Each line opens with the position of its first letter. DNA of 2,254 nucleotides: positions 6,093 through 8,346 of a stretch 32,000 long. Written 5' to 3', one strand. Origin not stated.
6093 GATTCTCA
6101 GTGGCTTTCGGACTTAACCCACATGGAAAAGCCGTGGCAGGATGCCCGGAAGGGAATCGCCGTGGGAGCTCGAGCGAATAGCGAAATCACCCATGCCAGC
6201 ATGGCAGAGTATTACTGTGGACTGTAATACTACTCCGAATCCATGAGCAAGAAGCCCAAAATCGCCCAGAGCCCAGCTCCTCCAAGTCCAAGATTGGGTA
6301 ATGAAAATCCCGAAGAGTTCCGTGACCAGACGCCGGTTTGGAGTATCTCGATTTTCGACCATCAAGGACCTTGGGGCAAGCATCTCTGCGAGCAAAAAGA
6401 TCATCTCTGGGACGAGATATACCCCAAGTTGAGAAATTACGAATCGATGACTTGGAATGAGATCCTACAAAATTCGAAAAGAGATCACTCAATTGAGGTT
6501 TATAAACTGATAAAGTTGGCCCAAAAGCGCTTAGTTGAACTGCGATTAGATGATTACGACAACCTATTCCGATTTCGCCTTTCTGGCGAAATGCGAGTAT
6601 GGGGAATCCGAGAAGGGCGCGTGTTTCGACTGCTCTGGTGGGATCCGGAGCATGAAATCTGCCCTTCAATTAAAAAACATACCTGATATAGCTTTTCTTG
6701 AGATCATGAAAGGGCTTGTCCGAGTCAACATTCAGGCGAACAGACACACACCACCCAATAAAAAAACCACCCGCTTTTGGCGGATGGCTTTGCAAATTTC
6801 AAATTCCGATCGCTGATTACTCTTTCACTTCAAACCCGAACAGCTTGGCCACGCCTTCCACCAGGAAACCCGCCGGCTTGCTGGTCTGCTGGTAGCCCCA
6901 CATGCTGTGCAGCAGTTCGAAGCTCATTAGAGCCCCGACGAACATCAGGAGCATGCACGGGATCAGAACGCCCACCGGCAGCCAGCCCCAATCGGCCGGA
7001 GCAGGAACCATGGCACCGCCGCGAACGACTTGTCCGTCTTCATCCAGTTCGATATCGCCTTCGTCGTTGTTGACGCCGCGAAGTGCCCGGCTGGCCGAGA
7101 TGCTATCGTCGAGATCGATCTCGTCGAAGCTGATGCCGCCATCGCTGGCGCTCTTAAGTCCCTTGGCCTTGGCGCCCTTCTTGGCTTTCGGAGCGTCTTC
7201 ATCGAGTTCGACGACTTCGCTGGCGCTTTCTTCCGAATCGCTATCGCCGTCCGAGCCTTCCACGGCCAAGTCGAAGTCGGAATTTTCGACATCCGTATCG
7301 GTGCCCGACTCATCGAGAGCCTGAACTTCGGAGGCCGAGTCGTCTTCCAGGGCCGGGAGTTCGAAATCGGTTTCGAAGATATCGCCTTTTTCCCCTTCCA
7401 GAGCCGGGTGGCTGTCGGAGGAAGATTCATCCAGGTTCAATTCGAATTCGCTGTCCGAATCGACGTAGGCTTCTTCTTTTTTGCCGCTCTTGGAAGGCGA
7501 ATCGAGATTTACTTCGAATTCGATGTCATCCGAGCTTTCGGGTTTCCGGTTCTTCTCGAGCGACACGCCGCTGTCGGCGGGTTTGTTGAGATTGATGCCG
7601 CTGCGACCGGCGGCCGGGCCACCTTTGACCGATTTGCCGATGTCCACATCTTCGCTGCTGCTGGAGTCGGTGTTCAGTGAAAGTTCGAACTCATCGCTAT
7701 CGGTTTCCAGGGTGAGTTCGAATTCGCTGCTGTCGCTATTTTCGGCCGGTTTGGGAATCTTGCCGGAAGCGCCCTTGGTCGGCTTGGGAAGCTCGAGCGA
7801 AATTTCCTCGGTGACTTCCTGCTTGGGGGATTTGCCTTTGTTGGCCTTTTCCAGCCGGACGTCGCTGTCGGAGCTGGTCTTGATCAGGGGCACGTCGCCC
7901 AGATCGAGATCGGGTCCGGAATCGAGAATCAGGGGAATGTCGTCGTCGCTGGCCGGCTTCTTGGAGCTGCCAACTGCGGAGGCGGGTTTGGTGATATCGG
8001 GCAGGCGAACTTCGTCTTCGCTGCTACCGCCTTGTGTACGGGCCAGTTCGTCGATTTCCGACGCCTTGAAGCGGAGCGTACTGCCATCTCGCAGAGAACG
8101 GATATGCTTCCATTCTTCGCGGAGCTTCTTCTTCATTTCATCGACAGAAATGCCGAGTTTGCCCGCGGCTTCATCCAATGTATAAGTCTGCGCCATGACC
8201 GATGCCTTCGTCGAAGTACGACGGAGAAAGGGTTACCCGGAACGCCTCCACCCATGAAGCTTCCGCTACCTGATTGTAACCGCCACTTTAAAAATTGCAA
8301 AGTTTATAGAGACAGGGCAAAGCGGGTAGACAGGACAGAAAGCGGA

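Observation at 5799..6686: Panacea (DUF4065)-type antitoxin gene paired with an unassignable 147-aa partner: candidate undescribed toxin-antitoxin or defence module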

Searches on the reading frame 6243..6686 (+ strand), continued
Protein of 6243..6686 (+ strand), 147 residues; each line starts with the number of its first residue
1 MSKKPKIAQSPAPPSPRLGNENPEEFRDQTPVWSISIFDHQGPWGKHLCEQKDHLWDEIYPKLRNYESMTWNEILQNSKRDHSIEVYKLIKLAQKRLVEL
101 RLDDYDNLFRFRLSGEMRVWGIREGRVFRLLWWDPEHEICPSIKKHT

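Call 50: search_protein_families(library=ncbifam, alignment_id=A1, max_evalue=0.01)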
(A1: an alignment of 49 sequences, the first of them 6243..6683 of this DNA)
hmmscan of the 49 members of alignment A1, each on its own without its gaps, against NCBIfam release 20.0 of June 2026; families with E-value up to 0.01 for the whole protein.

A. member 1, window:6243-6683:+ (147 aa): 1 family
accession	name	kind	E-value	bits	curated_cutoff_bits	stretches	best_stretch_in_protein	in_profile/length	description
NF046006.1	MAG6450_fam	subfamily_domain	1.1e-05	25.8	40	1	67-140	36-102/103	MAG6450 family protein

B. families by the number of members that match (of 49 scanned): 2 families
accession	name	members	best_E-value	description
NF046006.1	MAG6450_fam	47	9.5e-09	MAG6450 family protein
TIGR02646.1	TIGR02646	1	0.0028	retron system putative HNH endonuclease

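Call 51: search_protein_families(library=pfam, alignment_id=A1, max_evalue=0.1)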
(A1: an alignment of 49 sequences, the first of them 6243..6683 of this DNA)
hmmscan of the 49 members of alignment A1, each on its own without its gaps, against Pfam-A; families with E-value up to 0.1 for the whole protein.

A. member 1, window:6243-6683:+ (147 aa): 0 families

B. families by the number of members that match (of 49 scanned): 2 families
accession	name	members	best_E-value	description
PF25078.1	DUF7801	1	0.038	Domain of unknown function (DUF7801)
PF08416.19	PTB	1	0.068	Phosphotyrosine-binding domain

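Call 52: search_protein_families(library=ncbifam, proteins=[L081:2459-2869:+, L081:2006-2446:+], max_evalue=0.1)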
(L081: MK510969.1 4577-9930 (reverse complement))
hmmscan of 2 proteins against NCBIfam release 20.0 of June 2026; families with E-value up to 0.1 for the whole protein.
L081:2459-2869:+ (137 aa): 1 family
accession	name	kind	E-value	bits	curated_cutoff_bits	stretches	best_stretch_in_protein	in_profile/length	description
NF046006.1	MAG6450_fam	subfamily_domain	0.00063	20.3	40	1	37-132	9-101/103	MAG6450 family protein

L081:2006-2446:+ (147 aa): 1 family
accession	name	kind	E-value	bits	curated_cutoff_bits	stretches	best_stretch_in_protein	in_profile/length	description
NF047745.1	SocA_antitoxin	equivalog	1.4e-20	73.8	190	1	7-122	6-131/176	type VI toxin-antitoxin system SocA family antitoxin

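Call 65: find_homologous_proteins(query=A2, max_evalue=0.001)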
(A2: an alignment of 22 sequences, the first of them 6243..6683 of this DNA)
Query A2 (22 sequences) (147 aa, profile of the alignment): 625 proteins with E <= 0.001 among 1483 candidates; the best 120 are listed.
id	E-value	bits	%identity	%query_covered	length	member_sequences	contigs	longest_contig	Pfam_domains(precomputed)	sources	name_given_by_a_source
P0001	2.5e-56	208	100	100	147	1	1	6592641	-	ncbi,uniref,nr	ncbi:hypothetical protein KIH39_20060 [Telmatocola sphagniphila]|uniref:Uncharacterized protein n=1 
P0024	4.1e-54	200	55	99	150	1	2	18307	-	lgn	-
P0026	5.6e-54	200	52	99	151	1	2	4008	-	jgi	jgi:hypothetical protein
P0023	2.1e-51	192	54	99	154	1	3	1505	-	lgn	-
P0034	5.0e-51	190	49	100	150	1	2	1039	-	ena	-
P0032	5.3e-51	190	49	97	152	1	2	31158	-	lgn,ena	-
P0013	6.5e-51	190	58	98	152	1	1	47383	-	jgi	jgi:hypothetical protein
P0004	7.2e-51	190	67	93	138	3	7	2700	-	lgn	-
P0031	1.3e-50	189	52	99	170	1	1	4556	-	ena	-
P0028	2.4e-50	188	52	99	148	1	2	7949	-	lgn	-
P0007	2.5e-50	188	59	99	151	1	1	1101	-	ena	-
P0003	2.8e-50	188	69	86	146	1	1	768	-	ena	-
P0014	3.8e-50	188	57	99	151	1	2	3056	-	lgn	-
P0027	4.6e-50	187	58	86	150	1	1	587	-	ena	-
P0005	5.4e-50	187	65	96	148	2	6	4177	-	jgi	-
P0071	2.2e-44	169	43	99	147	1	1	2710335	-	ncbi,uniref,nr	ncbi:hypothetical protein [Desulfogranum marinum]|uniref:hypothetical protein n=1 Tax=Desulfogranum 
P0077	4.8e-38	148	46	99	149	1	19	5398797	-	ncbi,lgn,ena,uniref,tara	ncbi:hypothetical protein ACK8HJ_21245 [Vreelandella titanicae]|uniref:hypothetical protein n=1 Tax=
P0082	1.0e-32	131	40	73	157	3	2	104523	-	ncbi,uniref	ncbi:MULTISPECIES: hypothetical protein [unclassified Mesorhizobium]|uniref:hypothetical protein n=1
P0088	7.2e-31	125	26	90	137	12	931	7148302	-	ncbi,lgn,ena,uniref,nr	ncbi:hypothetical protein AN459_31440 [Pseudomonas aeruginosa]|uniref:Uncharacterized protein n=2 Ta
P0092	5.7e-30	122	24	95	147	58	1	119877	-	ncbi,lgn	ncbi:hypothetical protein WJX39_001833 [Escherichia coli]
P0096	7.7e-29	118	26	94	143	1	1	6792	-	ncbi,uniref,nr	ncbi:hypothetical protein [Xenorhabdus indica]|uniref:hypothetical protein n=1 Tax=Xenorhabdus indic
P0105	2.8e-28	117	28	56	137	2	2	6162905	-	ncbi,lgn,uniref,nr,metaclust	ncbi:hypothetical protein ACOXVJ_20100 [Pseudomonas knackmussii]|uniref:hypothetical protein n=1 Tax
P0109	3.9e-28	116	26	91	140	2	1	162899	-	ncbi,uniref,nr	ncbi:hypothetical protein [Cylindrospermum sp. FACHB-282]|uniref:hypothetical protein n=1 Tax=Cylind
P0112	6.0e-28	116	22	87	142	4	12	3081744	-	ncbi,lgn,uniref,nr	ncbi:hypothetical protein AWY96_05135 [Serratia plymuthica]|uniref:hypothetical protein n=1 Tax=Serr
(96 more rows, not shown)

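Call 66: list_cluster_members(proteins=[P0071, P0077, P0082, P0088, P0092, P0096, P0105, P0109, P0112, P0001])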
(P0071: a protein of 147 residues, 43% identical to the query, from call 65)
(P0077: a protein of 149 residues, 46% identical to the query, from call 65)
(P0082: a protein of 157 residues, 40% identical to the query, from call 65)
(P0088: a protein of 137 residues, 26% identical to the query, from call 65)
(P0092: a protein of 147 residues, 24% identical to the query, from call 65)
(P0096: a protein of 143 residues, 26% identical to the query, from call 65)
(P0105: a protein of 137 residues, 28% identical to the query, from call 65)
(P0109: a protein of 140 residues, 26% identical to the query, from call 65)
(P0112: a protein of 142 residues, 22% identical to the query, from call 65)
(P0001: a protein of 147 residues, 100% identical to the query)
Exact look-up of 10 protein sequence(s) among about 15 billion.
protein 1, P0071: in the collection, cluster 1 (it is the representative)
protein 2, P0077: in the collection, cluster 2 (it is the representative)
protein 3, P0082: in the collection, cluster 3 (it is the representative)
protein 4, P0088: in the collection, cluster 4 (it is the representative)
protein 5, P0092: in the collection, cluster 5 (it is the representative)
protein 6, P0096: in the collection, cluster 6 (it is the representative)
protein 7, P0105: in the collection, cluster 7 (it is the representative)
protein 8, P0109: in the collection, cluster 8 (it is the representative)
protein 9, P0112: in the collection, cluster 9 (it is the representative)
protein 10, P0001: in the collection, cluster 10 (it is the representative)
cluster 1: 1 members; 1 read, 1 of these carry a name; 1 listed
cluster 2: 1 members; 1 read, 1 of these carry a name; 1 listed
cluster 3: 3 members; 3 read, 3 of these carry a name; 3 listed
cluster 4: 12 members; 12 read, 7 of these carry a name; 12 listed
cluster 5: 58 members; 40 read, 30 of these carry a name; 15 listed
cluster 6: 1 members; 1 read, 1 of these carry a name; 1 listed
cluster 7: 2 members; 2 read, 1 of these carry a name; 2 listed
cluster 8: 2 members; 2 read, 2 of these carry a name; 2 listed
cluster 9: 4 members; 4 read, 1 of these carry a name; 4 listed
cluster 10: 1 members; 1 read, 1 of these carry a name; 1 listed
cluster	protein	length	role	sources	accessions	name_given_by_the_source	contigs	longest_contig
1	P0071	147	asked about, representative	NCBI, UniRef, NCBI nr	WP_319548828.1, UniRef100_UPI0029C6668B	hypothetical protein [Desulfogranum marinum] | hypothetical protein n=1 Tax=Desulfogranum marinum TaxID=453220 RepID=UPI0029C6668B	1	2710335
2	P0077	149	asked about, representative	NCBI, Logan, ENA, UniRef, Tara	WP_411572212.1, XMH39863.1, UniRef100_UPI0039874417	hypothetical protein ACK8HJ_21245 [Vreelandella titanicae] | hypothetical protein n=1 Tax=Vreelandella titanicae TaxID=664683 RepID=UPI0039874417 | strand:- start:613 stop:1062 length:450 start_codon:yes stop_codon:yes gene_type:complete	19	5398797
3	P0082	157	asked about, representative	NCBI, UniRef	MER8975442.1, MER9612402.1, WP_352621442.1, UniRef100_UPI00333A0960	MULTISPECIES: hypothetical protein [unclassified Mesorhizobium] | hypothetical protein n=1 Tax=unclassified Mesorhizobium TaxID=325217 RepID=UPI00333A0960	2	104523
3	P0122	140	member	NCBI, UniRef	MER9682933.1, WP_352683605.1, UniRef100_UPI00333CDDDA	hypothetical protein NKJ23_27040 [Mesorhizobium sp. M0184] | hypothetical protein n=1 Tax=Mesorhizobium sp. M0184 TaxID=2956906 RepID=UPI00333CDDDA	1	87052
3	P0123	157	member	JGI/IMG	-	hypothetical protein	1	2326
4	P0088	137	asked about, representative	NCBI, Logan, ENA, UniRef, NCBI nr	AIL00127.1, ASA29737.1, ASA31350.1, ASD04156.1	hypothetical protein AN459_31440 [Pseudomonas aeruginosa] | Uncharacterized protein n=2 Tax=Pseudomonas aeruginosa TaxID=287 RepID=A0A263PK13_PSEAI | hypothetical protein [Pseudomonas aeruginosa]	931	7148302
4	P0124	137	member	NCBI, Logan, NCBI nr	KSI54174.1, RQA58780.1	hypothetical protein AO983_14695 [Pseudomonas aeruginosa]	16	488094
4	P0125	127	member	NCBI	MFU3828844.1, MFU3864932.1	hypothetical protein ACM7HO_32030, partial [Pseudomonas aeruginosa]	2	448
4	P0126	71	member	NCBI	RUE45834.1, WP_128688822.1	hypothetical protein, partial [Pseudomonas aeruginosa]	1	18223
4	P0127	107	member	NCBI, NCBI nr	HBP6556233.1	TPA: hypothetical protein L6A65_32105 [Pseudomonas aeruginosa] | hypothetical protein [Pseudomonas aeruginosa]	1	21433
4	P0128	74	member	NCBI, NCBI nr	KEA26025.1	hypothetical protein BH77_08455 [Pseudomonas aeruginosa C2773C]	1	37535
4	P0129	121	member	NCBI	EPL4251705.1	hypothetical protein MOX46_005454, partial [Pseudomonas aeruginosa]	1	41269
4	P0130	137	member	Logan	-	-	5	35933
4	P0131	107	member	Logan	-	-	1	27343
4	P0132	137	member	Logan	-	-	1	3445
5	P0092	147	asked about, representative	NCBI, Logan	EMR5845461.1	hypothetical protein WJX39_001833 [Escherichia coli]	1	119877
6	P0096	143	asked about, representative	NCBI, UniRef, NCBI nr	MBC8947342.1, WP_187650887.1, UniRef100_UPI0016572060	hypothetical protein [Xenorhabdus indica] | hypothetical protein n=1 Tax=Xenorhabdus indica TaxID=333964 RepID=UPI0016572060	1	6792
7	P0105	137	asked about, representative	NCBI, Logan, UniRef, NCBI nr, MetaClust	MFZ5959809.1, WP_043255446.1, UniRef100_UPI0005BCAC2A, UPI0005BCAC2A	hypothetical protein ACOXVJ_20100 [Pseudomonas knackmussii] | hypothetical protein n=1 Tax=Pseudomonas knackmussii TaxID=65741 RepID=UPI0005BCAC2A | hypothetical protein [Pseudomonas knackmussii]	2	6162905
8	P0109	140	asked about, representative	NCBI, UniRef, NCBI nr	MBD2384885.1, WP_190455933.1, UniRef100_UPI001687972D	hypothetical protein [Cylindrospermum sp. FACHB-282] | hypothetical protein n=1 Tax=Cylindrospermum sp. FACHB-282 TaxID=2692794 ...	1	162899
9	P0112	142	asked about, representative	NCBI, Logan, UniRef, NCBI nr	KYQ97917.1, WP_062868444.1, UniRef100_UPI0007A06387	hypothetical protein AWY96_05135 [Serratia plymuthica] | hypothetical protein n=1 Tax=Serratia plymuthica TaxID=82996 RepID=UPI0007A06387 | hypothetical protein [Serratia plymuthica]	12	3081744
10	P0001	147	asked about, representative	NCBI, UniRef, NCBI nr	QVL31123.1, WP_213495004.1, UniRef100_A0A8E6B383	hypothetical protein KIH39_20060 [Telmatocola sphagniphila] | Uncharacterized protein n=1 Tax=Telmatocola sphagniphila TaxID=1123043 ... | hypothetical protein [Telmatocola sphagniphila]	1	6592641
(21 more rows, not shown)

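Call 69: search_protein_families(library=pfam, proteins=[L080:2625-3284:+, L080:3280-3912:+, L013:3356-3991:+, L081:2459-2869:+], max_evalue=0.1)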
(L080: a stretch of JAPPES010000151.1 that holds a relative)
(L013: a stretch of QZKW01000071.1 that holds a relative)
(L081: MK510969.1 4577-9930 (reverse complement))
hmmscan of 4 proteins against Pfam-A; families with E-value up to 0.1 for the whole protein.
L080:2625-3284:+ (220 aa): 0 families

L080:3280-3912:+ (211 aa): 1 family
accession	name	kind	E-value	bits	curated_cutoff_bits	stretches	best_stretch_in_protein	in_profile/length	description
PF13274.11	SocA_Panacea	-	3.2e-16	60.7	25.7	1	84-174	1-112/113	Antitoxin SocA-like, Panacea domain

L013:3356-3991:+ (212 aa): 1 family
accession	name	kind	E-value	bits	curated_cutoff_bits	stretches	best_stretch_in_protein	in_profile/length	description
PF13274.11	SocA_Panacea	-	2.3e-17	64.3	25.7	1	89-180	1-113/113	Antitoxin SocA-like, Panacea domain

L081:2459-2869:+ (137 aa): 0 families

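Call 73: find_related_loci(query=A1, collection=viral_contigs, flank=3000)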
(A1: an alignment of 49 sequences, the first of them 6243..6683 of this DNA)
Query A1 (147 aa) in viral_contigs; peptide patterns used: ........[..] (x = any residue, [..] = any of these).
64 stretches matched a pattern; 61 encode a relative of the query (tblastn E <= 1e-3); 61 distinct loci.
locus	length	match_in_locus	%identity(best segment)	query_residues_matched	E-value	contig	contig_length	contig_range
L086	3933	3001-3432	44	1-147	8e-33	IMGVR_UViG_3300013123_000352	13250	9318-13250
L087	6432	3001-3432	44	1-147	8e-33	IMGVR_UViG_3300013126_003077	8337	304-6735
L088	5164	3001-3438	42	3-147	2e-31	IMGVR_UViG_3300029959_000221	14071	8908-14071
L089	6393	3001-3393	43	11-147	1e-31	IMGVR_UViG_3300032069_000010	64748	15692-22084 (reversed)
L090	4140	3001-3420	44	3-147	3e-31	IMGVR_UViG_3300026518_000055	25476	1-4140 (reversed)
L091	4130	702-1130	41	3-147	3e-31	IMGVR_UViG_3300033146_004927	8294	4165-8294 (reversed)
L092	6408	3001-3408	38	9-147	6e-29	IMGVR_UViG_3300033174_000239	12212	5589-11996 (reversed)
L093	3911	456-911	37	3-144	6e-26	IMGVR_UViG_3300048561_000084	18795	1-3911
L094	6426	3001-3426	39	2-147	1e-24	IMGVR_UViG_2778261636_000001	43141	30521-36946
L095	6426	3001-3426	38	3-147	1e-24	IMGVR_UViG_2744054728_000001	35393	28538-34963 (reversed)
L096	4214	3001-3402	38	12-147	2e-23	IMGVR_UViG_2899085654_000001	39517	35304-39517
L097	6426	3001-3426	36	2-147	8e-23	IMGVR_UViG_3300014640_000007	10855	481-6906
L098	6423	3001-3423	37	2-147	2e-22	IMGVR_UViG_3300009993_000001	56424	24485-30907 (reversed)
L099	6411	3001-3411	36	3-142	5e-22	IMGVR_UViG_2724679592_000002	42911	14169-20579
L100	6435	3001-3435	32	2-139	2e-20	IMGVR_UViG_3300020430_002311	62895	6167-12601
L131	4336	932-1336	31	16-147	3e-14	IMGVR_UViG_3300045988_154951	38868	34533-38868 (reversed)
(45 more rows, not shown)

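Call 79: search_protein_representatives(alignment_id=A1)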
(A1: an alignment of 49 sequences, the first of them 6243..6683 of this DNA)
Query: 49 sequences, 149 profile positions. Proteins with E-value up to 0.001 (for the whole library): 2912; up to 1e-10: 2109; up to 1e-30: 555. The best 150 are listed.
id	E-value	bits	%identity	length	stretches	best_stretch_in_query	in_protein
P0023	1.0e-57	210.7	-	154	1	3-149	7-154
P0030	8.6e-53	194.8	-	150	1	2-147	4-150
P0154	7.3e-52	191.8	-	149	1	1-149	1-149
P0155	1.8e-49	184.0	-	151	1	1-149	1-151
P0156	1.1e-48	181.4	-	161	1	3-149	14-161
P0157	2.7e-48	180.2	-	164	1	6-149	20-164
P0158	4.9e-48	179.3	-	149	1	1-149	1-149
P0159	1.3e-46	174.7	-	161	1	4-149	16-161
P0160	3.1e-46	173.5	-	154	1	3-149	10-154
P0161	7.8e-46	172.2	-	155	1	4-149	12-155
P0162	1.4e-45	171.4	-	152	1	5-149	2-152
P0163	3.3e-45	170.2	-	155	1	5-149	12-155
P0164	4.7e-45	169.6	-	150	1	3-149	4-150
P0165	1.5e-44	168.0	-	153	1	3-149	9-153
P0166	2.1e-44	167.6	-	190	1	5-149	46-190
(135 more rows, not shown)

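Call 84: predict_structure(alignment_id=A3)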
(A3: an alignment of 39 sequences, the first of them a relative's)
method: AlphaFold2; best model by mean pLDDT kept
length: 137 residues; sequences in the alignment: 39
mean_pLDDT: 85.0   pTM: 0.74
mean pLDDT of the five models: 85.0, 84.5, 84.3, 84.3, 83.4
residues with pLDDT >= 90: 89; 70-90: 23; 50-70: 17; < 50: 8
segments of 3 or more residues with pLDDT < 50: 1-3, 11-13
pLDDT, mean of each block of 10 residues (from residue 1): 51 54 82 94 93 95 93 80 92 92 92 94 95 80
secondary structure, 60 per line:
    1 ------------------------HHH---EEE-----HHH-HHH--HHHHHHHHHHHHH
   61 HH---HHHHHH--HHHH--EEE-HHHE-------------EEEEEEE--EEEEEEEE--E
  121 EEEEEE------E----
elements in order: E31-33 H48-62 H66-71 H74-77 E80-82 E101-107 E110-117 E120-126

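Call 86: fold_search(model_id=the predicted structure, library=pdb)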
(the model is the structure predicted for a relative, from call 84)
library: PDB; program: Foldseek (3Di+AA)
matches with E <= 10: 204; with E <= 0.001: 0
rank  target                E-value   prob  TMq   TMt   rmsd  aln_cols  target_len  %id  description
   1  8yxv_E                2.2e-01  0.28  0.29  0.42   7.5       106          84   16  Toxin-antitoxin complex from Streptococcus pneumoniae (released 2025-04-09)
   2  7xbj_A                5.4e-01  0.63  0.43  0.23   4.3       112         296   14  Txp40, an insecticidal toxin protein from Xenorhabdus nematophila (released 2023-03-29)
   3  7bwf_A                5.4e-01  0.28  0.33  0.46   5.9        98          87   15  YoeB-YefM complex from Staphylococcus aureus (released 2020-05-20)
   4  8w8e_a                7.5e-01  0.06  0.16  0.05   9.6        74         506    8  human co-transcriptional RNA capping enzyme RNGTT (released 2024-04-10)
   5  4ypb_QY               8.5e-01  0.21  0.30  0.42   7.7        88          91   10  Precleavage 70S structure of the P. vulgaris HigB DeltaH92 toxin bound to the AAA codon (released 2015-10-21)
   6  4w4g_QY               8.5e-01  0.21  0.30  0.42   7.7        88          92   10  Postcleavage state of 70S bound to HigB toxin and AAA (lysine) codon (released 2015-10-21)
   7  2a6r_C                9.1e-01  0.23  0.35  0.50   5.5       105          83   14  Crystal structure of YoeB under PEG condition (released 2005-08-23)
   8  6l8e_E                1.0e+00  0.13  0.29  0.41   7.0        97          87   16  Crystal structure of heterohexameric YoeB-YefM complex bound to 26bp-DNA (released 2020-09-02)
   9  8ain_B                1.0e+00  0.04  0.18  0.21  12.6       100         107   14  MCUGI SAUNG complex (released 2023-06-21)
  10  5iwh                  1.2e+00  0.10  0.29  0.38   8.5       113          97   12  Structure of P. vulgaris HigB toxin delta H92 (released 2016-07-20)
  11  4mcx_D                1.2e+00  0.08  0.25  0.33   9.1        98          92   13  P. vulgaris HIGBA structure, crystal form 2 (released 2013-12-11)
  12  3wod_H                1.5e+00  0.13  0.19  0.27   3.5        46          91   15  RNA polymerase-gp39 complex (released 2014-03-12)
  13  4q2u_L                1.7e+00  0.16  0.36  0.47   5.0        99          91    7  Crystal structure of the E. coli DinJ-YafQ toxin-antitoxin complex (released 2014-06-11)
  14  4lsy_A                1.7e+00  0.10  0.27  0.38   6.8        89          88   11  Crystal structure of copper-bound L66S mutant toxin from Helicobacter pylori (released 2014-02-05)
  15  2a6q_E                1.8e+00  0.14  0.35  0.51   5.5       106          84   15  Crystal structure of YefM-YoeB complex (released 2005-08-23)
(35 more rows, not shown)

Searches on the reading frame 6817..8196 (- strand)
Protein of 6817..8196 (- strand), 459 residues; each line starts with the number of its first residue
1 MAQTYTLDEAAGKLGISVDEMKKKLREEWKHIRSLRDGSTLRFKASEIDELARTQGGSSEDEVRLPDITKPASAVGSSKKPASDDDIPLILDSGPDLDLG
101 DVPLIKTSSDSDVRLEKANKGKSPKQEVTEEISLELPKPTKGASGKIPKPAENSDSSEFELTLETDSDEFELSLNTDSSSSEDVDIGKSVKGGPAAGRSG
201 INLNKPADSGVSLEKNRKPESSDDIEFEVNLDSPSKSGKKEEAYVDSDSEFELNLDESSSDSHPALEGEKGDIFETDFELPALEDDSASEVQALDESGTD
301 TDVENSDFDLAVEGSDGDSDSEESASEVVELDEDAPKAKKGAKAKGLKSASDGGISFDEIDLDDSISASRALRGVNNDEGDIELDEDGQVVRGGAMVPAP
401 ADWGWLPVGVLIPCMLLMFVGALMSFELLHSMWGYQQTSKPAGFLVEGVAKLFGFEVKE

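Call 4: search_protein_families(library=pfam, proteins=[window:6817-8196:-], max_evalue=1)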
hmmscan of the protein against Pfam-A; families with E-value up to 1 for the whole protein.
window:6817-8196:- (459 aa): 2 families
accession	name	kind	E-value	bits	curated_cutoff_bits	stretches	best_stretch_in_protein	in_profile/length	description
PF12728.13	HTH_17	-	0.0095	16.6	27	1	5-55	2-50/51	Helix-turn-helix domain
PF01886.21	DUF61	-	0.034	14.7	27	1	22-66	23-66/127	Protein of unknown function DUF61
